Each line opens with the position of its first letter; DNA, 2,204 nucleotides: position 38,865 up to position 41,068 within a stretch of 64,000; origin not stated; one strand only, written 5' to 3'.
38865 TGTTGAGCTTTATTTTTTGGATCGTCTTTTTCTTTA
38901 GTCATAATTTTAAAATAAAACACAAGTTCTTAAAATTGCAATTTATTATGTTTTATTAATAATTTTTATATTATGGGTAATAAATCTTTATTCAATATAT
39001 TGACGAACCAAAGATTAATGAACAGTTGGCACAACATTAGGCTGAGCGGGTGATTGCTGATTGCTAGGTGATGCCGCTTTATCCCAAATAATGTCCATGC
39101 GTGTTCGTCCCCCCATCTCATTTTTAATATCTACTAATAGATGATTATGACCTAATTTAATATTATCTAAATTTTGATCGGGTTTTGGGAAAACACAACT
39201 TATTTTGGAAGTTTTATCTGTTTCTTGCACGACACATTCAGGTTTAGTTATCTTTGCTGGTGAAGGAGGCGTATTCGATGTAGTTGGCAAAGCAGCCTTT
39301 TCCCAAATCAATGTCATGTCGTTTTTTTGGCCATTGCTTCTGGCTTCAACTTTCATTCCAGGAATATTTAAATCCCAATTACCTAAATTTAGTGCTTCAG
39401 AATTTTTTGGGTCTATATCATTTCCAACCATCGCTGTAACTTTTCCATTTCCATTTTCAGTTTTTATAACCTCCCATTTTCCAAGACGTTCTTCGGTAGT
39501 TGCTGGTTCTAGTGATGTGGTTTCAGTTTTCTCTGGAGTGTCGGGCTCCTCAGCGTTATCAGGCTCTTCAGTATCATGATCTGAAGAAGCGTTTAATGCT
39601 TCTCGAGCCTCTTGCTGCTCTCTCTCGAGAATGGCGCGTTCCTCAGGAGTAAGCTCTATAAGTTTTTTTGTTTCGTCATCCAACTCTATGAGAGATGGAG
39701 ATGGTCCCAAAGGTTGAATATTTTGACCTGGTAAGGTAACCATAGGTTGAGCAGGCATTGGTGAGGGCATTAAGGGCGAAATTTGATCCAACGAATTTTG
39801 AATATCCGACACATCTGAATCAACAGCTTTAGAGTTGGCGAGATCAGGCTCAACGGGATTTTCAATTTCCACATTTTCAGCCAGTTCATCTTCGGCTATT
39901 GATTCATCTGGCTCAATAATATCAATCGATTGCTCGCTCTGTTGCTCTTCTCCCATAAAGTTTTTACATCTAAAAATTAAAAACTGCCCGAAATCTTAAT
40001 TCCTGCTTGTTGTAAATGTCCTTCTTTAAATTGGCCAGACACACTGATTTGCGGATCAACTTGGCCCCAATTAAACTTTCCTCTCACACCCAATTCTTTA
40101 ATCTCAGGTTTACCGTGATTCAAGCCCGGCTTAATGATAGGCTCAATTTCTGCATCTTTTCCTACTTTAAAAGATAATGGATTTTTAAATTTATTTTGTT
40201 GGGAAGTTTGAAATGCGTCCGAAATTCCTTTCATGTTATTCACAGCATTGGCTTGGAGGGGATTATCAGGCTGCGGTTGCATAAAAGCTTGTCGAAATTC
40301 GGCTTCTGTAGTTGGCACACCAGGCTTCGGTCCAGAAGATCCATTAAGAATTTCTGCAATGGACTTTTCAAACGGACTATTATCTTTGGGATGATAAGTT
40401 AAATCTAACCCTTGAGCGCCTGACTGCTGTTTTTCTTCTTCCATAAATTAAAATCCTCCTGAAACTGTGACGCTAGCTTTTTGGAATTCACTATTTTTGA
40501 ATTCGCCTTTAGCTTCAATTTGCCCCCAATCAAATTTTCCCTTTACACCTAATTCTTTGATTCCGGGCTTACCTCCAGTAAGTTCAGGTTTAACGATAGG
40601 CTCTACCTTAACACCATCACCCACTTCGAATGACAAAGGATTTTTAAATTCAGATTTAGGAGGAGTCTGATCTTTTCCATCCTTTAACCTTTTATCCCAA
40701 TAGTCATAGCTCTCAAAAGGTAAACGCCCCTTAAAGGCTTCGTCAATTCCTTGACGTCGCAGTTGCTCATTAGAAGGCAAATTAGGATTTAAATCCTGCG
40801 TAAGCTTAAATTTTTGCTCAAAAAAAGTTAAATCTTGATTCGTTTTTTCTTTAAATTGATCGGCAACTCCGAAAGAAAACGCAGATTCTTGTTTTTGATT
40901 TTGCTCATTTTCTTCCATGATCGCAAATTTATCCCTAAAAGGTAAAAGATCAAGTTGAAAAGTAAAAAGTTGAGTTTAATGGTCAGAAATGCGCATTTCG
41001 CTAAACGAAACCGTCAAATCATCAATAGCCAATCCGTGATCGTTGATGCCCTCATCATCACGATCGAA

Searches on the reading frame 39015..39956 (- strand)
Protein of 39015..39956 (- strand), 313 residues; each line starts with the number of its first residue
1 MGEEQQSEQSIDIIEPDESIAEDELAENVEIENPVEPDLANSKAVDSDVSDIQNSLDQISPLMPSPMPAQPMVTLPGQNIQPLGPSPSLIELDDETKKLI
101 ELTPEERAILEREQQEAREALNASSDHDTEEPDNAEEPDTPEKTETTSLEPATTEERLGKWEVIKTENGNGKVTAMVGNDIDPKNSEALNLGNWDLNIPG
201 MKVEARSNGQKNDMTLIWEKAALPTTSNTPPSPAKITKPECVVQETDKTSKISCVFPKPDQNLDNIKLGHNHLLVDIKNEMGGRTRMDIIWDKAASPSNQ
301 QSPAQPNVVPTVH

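Call 7: search_protein_families(library=pfam, proteins=[window:39015-39956:-], max_evalue=0.1)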
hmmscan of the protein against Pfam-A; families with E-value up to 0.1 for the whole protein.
window:39015-39956:- (313 aa): 0 families

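Call 8: search_protein_families(library=ncbifam, proteins=[window:39015-39956:-], max_evalue=1)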
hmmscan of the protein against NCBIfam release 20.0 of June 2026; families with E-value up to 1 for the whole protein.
window:39015-39956:- (313 aa): 1 family
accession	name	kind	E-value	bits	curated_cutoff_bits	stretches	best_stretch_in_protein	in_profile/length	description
NF040692.1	recomb_assoc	equivalog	0.19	11.3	40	1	93-172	104-185/207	gamma-mobile-trio protein GmtX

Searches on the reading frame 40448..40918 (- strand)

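Call 7: search_protein_families(library=pfam, proteins=[window:40448-40918:-], max_evalue=0.1)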
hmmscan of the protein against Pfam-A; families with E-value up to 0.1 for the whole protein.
window:40448-40918:- (156 aa): 0 families

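Call 8: search_protein_families(library=ncbifam, proteins=[window:40448-40918:-], max_evalue=1)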
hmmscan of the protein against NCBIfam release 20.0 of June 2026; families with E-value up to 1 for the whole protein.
window:40448-40918:- (156 aa): 2 families
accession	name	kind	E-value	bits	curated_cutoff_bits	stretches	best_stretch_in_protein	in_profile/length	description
TIGR02166.1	dmsA_ynfE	subfamily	0.031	12.3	777.7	1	11-71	552-611/794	DMSO/selenate family reductase complex A subunit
NF011566.1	PRK14990.1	exception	0.081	10.9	1600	1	10-67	571-624/814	dimethylsulfoxide reductase subunit A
